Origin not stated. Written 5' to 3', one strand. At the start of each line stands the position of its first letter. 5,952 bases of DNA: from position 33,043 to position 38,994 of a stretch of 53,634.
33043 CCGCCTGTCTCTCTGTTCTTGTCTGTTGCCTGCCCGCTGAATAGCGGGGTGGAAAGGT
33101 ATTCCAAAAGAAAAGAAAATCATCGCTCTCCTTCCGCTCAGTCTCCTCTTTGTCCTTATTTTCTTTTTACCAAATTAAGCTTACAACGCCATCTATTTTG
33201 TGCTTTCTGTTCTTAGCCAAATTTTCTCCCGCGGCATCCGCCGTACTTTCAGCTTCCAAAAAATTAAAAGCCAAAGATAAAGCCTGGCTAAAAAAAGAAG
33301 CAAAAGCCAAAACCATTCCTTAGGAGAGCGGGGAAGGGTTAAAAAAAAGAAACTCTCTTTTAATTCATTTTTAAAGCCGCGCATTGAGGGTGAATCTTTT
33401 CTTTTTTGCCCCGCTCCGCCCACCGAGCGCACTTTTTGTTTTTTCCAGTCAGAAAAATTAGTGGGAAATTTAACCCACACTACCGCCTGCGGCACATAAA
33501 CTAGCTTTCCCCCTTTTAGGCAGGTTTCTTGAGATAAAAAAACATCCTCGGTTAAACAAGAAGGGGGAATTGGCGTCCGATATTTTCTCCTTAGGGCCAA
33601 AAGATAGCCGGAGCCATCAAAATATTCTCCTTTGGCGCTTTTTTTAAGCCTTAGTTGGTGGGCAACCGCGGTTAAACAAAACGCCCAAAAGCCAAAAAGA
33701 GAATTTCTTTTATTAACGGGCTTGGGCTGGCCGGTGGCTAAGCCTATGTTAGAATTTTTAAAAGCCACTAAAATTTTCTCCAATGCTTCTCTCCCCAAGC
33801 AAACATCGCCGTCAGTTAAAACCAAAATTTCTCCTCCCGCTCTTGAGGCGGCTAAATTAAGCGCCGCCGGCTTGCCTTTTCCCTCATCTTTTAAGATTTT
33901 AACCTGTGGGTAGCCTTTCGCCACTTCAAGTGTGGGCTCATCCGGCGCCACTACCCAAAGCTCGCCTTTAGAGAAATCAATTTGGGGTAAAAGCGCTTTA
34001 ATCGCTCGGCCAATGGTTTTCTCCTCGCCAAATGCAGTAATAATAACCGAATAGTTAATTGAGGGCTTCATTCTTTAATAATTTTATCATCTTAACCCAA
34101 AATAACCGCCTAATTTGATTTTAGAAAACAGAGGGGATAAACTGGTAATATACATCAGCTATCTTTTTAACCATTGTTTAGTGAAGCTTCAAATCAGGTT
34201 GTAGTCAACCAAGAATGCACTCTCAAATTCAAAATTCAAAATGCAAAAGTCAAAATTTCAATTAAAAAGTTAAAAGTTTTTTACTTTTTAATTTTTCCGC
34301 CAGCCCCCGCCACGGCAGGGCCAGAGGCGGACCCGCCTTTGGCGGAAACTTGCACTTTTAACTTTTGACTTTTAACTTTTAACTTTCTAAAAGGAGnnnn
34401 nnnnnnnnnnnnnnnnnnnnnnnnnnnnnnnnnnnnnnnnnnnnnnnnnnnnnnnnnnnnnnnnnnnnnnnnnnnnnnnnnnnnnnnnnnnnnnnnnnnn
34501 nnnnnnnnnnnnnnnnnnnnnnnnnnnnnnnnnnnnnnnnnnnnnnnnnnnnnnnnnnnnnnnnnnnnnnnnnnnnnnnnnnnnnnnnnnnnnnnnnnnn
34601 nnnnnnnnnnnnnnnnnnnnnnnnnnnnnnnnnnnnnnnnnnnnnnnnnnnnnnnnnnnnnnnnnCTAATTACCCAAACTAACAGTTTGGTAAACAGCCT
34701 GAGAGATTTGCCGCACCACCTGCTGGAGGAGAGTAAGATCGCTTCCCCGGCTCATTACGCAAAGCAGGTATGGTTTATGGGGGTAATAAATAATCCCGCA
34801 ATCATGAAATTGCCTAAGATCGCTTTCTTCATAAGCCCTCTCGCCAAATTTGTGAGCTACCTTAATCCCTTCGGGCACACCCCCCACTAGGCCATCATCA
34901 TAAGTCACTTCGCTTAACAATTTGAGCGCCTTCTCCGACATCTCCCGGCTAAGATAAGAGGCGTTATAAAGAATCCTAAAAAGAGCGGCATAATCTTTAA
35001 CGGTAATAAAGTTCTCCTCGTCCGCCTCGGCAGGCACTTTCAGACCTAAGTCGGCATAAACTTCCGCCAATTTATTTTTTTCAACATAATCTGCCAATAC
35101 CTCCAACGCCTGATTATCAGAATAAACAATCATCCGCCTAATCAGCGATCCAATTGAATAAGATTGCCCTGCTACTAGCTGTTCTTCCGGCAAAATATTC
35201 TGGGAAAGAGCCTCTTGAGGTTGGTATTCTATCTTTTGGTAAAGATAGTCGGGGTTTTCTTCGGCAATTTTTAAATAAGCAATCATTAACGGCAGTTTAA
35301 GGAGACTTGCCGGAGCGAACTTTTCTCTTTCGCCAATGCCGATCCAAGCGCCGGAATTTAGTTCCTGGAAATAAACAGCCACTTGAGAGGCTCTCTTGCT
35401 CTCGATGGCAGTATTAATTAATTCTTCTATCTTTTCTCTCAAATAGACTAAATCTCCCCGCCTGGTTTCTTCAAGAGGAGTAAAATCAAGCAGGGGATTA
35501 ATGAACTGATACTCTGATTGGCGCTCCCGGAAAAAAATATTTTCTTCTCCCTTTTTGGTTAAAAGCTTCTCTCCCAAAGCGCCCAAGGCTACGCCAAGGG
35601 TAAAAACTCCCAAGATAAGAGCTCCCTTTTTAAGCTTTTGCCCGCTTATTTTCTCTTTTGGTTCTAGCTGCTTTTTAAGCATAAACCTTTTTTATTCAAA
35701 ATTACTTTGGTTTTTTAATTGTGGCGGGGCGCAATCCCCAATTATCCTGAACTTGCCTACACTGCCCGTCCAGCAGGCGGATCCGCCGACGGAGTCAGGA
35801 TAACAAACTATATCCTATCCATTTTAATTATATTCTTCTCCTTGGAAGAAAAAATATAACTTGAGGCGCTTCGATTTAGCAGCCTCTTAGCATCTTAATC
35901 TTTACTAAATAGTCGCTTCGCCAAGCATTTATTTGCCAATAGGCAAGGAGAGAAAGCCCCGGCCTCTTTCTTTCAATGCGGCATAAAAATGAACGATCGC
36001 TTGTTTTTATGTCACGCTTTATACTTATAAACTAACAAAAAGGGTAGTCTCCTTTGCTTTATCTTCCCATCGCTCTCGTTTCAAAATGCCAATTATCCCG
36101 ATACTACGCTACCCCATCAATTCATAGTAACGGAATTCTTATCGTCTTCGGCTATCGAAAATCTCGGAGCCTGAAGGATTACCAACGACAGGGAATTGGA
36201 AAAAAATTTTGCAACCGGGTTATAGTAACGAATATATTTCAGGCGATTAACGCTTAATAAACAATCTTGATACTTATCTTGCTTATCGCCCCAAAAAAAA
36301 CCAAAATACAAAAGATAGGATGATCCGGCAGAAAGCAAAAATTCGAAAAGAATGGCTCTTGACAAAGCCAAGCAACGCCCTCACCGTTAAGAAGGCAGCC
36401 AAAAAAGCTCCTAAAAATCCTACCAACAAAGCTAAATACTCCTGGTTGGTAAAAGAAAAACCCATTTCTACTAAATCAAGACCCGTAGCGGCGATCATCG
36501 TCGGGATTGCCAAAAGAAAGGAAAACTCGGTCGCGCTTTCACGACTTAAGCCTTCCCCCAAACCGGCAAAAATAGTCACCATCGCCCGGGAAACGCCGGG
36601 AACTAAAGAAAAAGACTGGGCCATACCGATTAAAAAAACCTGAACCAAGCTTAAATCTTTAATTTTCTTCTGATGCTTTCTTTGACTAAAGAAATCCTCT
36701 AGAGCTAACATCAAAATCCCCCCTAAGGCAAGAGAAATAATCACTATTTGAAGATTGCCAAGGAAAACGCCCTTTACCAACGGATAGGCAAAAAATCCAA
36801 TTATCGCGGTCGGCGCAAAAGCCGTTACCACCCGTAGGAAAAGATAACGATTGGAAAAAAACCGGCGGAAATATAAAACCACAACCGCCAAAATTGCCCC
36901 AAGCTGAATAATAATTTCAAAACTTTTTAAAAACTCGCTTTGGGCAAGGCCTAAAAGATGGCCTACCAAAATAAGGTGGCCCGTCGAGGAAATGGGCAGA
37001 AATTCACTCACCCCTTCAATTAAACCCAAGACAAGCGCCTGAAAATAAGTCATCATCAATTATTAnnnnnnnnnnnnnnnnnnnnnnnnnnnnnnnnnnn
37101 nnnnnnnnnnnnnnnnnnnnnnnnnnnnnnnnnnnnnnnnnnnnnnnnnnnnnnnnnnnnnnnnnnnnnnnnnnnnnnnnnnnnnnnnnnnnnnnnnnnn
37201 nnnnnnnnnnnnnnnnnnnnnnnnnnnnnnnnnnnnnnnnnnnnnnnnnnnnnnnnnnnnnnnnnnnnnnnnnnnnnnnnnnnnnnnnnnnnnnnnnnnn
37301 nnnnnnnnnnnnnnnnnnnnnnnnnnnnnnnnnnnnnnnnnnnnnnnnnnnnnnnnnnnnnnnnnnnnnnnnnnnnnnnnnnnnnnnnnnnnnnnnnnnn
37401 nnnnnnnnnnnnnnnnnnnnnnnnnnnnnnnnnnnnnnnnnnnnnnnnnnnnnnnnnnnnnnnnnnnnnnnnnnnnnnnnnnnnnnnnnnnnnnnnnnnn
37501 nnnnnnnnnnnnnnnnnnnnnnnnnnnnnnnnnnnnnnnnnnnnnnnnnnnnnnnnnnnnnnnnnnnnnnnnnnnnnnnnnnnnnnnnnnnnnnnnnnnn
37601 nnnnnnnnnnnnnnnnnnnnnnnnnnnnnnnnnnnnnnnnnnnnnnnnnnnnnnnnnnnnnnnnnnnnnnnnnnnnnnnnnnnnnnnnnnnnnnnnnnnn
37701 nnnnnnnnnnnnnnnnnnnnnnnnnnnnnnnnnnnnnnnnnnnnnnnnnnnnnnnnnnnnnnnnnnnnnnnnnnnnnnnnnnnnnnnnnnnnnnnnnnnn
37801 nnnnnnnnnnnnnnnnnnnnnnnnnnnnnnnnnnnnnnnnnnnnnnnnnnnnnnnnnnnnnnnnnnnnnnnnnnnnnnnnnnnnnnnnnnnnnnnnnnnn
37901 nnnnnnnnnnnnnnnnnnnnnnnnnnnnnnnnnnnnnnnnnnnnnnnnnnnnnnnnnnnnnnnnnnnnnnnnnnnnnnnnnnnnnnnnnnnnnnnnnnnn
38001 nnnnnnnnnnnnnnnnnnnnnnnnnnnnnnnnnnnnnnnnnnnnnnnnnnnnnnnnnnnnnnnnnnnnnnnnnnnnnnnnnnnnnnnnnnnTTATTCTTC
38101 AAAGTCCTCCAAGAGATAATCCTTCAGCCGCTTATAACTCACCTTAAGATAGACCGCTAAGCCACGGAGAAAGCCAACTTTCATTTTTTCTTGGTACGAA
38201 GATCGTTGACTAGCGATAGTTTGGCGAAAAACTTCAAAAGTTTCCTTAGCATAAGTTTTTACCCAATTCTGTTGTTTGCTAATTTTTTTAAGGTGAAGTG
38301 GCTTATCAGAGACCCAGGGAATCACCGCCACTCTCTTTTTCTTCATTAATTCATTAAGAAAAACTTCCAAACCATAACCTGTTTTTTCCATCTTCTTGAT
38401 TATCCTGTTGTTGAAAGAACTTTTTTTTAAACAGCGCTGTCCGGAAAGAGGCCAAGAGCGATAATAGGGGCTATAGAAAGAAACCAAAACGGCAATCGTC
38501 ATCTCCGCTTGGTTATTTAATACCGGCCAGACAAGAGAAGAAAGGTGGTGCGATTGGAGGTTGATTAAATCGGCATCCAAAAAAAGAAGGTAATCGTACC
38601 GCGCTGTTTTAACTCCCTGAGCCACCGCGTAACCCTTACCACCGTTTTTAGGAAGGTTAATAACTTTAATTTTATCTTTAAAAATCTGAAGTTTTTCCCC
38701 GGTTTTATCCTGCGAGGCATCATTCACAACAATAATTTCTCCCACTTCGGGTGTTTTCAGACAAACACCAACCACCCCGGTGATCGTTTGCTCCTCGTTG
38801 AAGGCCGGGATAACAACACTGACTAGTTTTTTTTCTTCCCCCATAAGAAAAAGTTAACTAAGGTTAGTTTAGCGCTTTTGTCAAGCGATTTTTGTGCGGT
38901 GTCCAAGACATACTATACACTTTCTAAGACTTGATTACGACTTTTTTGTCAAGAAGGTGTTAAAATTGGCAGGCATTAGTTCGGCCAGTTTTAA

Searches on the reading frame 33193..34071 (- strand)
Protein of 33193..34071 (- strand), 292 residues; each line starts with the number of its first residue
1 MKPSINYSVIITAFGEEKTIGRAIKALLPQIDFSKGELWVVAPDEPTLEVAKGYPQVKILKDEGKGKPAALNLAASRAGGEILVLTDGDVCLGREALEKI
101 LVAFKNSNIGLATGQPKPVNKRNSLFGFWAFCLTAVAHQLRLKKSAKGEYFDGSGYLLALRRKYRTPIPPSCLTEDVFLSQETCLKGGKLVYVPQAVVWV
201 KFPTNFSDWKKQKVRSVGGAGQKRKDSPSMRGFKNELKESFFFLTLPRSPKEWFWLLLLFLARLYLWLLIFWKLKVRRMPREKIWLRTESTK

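Call 36: search_protein_families(library=pfam, proteins=[window:33193-34071:-], max_evalue=0.001)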
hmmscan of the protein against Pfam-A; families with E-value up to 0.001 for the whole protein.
window:33193-34071:- (292 aa): 4 families
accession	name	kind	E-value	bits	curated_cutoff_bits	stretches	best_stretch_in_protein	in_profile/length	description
PF13641.12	Glyco_tranf_2_3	-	1.8e-19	71.1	27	1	7-219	3-230/230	Glycosyltransferase like family 2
PF00535.33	Glycos_transf_2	-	5.9e-15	56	23.3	1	8-123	1-122/168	Glycosyl transferase family 2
PF13632.12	Glyco_trans_2_3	-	7.6e-12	45.9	27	1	83-269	2-185/198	Glycosyl transferase family group 2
PF13506.12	Glyco_transf_21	-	2e-05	24.6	21.7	0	71-143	22-94/174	Glycosyl transferase family 21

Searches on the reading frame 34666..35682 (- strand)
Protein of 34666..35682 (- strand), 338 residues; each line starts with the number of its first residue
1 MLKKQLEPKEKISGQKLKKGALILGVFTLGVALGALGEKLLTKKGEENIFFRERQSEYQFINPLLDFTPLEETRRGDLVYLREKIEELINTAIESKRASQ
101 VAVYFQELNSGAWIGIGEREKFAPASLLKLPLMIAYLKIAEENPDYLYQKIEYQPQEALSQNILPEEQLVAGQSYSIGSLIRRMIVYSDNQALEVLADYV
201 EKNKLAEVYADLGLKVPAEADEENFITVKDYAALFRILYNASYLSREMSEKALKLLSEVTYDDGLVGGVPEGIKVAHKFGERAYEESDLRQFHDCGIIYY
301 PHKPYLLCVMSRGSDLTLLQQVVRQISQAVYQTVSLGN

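Call 36: search_protein_families(library=pfam, proteins=[window:34666-35682:-], max_evalue=0.001)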
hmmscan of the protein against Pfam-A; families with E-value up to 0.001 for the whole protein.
window:34666-35682:- (338 aa): 1 family
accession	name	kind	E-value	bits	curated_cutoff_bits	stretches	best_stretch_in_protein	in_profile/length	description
PF13354.11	Beta-lactamase2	-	2.2e-39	135.5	22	1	103-310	2-213/214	Beta-lactamase enzyme family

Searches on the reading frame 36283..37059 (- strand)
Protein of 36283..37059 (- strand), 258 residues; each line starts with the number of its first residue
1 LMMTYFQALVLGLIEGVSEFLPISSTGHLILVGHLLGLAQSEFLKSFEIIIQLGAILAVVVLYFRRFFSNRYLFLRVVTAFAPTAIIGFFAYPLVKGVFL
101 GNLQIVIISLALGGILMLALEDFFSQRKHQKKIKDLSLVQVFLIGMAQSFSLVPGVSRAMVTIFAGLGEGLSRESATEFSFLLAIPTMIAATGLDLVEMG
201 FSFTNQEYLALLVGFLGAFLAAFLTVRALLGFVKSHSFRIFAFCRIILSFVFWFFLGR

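Call 36: search_protein_families(library=pfam, proteins=[window:36283-37059:-], max_evalue=0.001)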
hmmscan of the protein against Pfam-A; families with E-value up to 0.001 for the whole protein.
window:36283-37059:- (258 aa): 1 family
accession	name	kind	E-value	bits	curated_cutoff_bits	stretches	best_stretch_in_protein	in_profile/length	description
PF02673.24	BacA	-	5.8e-65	220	33.4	1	8-250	1-256/257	Bacitracin resistance protein BacA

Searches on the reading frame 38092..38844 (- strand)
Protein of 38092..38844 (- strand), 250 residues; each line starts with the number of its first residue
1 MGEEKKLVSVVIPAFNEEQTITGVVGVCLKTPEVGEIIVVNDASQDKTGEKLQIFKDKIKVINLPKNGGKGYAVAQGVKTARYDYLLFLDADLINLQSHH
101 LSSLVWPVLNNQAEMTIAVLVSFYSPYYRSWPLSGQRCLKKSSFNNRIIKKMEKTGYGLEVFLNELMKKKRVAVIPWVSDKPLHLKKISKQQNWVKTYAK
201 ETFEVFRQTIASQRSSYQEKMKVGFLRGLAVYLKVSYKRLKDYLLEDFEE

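Call 36: search_protein_families(library=pfam, proteins=[window:38092-38844:-], max_evalue=0.001)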
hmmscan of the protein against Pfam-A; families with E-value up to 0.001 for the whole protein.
window:38092-38844:- (250 aa): 3 families
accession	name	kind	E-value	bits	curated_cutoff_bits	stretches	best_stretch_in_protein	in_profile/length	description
PF00535.33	Glycos_transf_2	-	3e-25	89.5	23.3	1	9-155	1-147/168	Glycosyl transferase family 2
PF10111.15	Glyco_tranf_2_2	-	6.7e-06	26.2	27.3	1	9-93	1-92/276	Glycosyltransferase like family 2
PF13641.12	Glyco_tranf_2_3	-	8.9e-06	26.3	27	1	8-118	3-119/230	Glycosyltransferase like family 2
